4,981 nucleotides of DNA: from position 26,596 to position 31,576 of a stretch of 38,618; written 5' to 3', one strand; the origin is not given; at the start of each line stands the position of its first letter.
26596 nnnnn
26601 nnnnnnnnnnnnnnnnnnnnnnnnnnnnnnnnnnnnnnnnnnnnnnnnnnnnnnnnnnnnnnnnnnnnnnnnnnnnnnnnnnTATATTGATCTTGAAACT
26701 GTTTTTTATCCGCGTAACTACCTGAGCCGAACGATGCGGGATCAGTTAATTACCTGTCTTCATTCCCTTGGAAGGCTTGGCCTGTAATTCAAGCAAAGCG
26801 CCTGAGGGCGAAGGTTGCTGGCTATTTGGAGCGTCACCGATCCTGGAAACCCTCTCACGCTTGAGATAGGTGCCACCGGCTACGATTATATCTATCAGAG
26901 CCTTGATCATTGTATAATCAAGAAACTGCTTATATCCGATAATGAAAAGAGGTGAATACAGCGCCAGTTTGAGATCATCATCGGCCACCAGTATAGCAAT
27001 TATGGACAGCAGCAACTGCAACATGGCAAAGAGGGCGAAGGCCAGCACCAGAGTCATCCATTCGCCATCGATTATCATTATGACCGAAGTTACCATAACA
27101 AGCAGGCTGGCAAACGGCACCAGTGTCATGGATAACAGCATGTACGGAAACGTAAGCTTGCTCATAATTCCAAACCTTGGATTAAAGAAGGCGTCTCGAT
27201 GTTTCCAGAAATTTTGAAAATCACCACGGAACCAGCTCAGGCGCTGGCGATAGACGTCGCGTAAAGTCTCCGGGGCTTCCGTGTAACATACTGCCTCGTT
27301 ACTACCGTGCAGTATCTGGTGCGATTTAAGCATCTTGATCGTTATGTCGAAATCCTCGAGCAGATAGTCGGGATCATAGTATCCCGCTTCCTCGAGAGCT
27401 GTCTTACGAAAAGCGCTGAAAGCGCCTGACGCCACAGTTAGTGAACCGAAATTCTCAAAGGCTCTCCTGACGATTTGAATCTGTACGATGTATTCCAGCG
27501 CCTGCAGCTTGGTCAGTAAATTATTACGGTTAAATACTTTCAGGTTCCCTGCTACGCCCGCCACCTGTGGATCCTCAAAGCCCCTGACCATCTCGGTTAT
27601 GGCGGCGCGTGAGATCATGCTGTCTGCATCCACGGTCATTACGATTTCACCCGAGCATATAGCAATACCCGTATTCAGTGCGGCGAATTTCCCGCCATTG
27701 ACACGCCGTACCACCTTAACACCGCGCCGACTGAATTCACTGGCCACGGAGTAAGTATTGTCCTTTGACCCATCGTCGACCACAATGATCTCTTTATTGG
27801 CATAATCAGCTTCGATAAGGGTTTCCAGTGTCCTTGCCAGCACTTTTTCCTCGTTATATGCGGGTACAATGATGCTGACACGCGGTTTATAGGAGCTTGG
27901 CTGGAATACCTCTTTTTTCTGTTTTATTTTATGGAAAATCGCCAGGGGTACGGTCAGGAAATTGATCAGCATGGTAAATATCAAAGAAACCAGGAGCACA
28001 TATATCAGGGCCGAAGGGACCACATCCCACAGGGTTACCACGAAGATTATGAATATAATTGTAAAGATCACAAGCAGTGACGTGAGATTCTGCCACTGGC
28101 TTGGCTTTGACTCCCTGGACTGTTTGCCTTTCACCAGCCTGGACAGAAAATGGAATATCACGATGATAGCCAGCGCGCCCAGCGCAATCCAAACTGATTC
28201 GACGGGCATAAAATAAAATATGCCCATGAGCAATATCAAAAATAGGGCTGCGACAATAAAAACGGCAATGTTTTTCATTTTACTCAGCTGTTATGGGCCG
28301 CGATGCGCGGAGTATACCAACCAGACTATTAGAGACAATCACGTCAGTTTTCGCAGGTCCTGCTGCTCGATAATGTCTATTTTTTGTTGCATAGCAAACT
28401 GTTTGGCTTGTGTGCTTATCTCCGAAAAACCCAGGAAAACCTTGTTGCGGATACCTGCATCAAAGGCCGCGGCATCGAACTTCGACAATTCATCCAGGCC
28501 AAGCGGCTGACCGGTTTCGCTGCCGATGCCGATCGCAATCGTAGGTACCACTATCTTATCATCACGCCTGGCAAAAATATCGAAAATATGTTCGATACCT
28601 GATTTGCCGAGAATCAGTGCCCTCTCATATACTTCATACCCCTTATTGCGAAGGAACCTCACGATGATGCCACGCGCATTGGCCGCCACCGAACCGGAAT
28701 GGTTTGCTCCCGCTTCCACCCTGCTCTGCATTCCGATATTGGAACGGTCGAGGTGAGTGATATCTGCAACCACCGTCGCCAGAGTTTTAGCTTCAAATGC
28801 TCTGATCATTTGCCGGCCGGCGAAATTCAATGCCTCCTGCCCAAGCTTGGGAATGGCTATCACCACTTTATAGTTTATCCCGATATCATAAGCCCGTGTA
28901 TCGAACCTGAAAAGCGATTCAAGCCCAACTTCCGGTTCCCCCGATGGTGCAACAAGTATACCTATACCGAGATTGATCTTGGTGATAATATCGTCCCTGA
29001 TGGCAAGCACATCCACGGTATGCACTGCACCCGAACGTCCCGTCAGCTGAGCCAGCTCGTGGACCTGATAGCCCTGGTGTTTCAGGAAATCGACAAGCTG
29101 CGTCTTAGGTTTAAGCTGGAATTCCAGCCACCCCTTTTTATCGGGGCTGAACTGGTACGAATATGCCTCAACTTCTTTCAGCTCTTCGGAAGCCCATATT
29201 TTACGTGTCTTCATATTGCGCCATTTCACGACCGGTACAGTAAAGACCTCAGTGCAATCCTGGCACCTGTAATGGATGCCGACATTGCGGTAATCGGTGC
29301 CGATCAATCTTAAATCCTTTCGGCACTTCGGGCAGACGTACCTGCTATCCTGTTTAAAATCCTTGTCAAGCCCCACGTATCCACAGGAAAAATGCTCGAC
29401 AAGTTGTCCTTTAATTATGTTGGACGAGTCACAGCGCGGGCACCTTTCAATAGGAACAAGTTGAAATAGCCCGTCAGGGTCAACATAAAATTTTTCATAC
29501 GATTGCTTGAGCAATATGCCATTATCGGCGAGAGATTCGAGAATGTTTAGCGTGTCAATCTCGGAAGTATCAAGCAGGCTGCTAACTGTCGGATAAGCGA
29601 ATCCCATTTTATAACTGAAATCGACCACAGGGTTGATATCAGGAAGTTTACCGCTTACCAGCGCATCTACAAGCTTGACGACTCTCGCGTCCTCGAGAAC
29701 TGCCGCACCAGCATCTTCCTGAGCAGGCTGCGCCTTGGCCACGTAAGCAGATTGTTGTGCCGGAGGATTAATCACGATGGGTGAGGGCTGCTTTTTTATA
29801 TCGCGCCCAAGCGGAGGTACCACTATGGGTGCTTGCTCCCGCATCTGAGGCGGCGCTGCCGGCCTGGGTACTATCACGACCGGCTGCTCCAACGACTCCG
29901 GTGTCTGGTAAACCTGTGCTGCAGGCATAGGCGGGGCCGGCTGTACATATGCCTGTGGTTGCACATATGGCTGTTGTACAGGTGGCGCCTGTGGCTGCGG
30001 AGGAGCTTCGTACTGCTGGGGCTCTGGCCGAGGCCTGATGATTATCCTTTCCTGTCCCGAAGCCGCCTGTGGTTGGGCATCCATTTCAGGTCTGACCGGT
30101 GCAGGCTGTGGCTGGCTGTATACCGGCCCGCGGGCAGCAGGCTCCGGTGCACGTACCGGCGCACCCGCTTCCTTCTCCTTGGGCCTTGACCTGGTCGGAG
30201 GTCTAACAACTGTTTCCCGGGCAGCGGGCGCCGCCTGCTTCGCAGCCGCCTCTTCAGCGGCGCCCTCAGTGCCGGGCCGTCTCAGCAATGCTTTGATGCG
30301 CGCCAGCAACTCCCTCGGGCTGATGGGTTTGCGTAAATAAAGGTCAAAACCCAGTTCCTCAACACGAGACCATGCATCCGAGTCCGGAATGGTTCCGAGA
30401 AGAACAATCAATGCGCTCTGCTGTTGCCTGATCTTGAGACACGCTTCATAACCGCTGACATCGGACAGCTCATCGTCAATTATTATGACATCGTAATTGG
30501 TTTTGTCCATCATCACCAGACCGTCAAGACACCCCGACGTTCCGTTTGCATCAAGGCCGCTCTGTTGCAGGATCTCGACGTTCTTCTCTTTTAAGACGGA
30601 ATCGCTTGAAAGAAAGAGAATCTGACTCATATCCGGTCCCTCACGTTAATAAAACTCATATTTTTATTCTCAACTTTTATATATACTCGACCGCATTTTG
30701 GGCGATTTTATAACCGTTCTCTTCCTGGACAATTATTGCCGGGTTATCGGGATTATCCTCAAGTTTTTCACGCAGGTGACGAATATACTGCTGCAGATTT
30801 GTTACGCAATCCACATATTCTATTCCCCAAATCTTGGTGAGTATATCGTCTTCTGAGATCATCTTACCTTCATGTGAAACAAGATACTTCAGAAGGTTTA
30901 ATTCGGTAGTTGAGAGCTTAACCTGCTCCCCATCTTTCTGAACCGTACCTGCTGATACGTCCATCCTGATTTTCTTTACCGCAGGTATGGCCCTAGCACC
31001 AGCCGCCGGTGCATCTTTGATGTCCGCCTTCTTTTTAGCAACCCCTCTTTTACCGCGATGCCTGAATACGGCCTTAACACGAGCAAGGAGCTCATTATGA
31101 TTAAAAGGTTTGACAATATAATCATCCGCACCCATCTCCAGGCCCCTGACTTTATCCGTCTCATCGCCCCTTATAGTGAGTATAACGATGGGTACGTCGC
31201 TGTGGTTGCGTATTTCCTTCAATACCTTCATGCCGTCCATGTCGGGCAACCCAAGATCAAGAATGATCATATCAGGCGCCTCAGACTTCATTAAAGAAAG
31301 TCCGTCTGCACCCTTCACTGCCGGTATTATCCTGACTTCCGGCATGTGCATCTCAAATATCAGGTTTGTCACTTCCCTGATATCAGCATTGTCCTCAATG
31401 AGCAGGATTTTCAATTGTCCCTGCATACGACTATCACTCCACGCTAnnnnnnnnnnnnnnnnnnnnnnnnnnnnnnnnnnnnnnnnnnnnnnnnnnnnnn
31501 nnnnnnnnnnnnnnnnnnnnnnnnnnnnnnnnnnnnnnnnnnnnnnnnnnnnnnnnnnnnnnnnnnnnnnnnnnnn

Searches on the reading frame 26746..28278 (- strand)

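Call 10: search_protein_families(library=pfam, proteins=[window:26746-28278:-], max_evalue=0.001)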
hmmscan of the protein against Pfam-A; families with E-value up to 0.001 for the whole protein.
window:26746-28278:- (510 aa): 6 families
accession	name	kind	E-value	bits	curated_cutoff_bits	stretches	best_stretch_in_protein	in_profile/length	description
PF00535.33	Glycos_transf_2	-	6e-38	130.8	23.3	1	135-297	1-166/168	Glycosyl transferase family 2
PF13641.12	Glyco_tranf_2_3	-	1.6e-29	104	27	1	132-352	1-230/230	Glycosyltransferase like family 2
PF13632.12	Glyco_trans_2_3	-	1e-23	84.7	27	1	212-420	1-196/198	Glycosyl transferase family group 2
PF13506.12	Glyco_transf_21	-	2.5e-11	43.8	21.7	1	196-349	17-172/174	Glycosyl transferase family 21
PF03142.21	Chitin_synth_2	-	6.5e-10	38.7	27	1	204-303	196-298/527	Chitin synthase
PF10111.15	Glyco_tranf_2_2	-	7.4e-09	35.9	27.3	1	135-342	1-224/276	Glycosyltransferase like family 2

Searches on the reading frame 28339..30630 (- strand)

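Call 10: search_protein_families(library=pfam, proteins=[window:28339-30630:-], max_evalue=0.001)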
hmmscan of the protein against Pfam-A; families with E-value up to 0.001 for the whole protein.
window:28339-30630:- (763 aa): 3 families
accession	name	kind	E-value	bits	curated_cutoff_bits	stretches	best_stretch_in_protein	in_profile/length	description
PF18551.6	TackOD1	-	1.8e-31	109.6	32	1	316-493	9-187/188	Thaumarchaeal output domain 1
PF00072.30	Response_reg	-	1.2e-11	45.2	30.2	1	13-113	10-111/111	Response regulator receiver domain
PF04471.18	Mrr_cat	-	2.1e-08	34.7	21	1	655-762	12-114/115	Restriction endonuclease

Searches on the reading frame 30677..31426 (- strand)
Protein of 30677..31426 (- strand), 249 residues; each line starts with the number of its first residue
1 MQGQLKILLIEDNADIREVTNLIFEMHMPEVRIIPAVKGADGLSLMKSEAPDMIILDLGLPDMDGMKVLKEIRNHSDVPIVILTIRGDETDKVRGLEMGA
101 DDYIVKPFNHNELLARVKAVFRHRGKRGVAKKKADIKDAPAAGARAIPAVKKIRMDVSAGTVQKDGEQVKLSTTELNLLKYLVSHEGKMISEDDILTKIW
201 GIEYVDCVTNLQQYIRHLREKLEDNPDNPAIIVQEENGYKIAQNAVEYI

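Call 10: search_protein_families(library=pfam, proteins=[window:30677-31426:-], max_evalue=0.001)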
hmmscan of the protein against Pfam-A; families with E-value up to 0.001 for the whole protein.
window:30677-31426:- (249 aa): 2 families
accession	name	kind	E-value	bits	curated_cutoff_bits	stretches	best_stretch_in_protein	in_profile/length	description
PF00072.30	Response_reg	-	6.9e-28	97.5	30.2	1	7-118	1-111/111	Response regulator receiver domain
PF00486.34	Trans_reg_C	-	4.6e-18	65.5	26.2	1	166-240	1-76/77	Transcriptional regulatory protein, C terminal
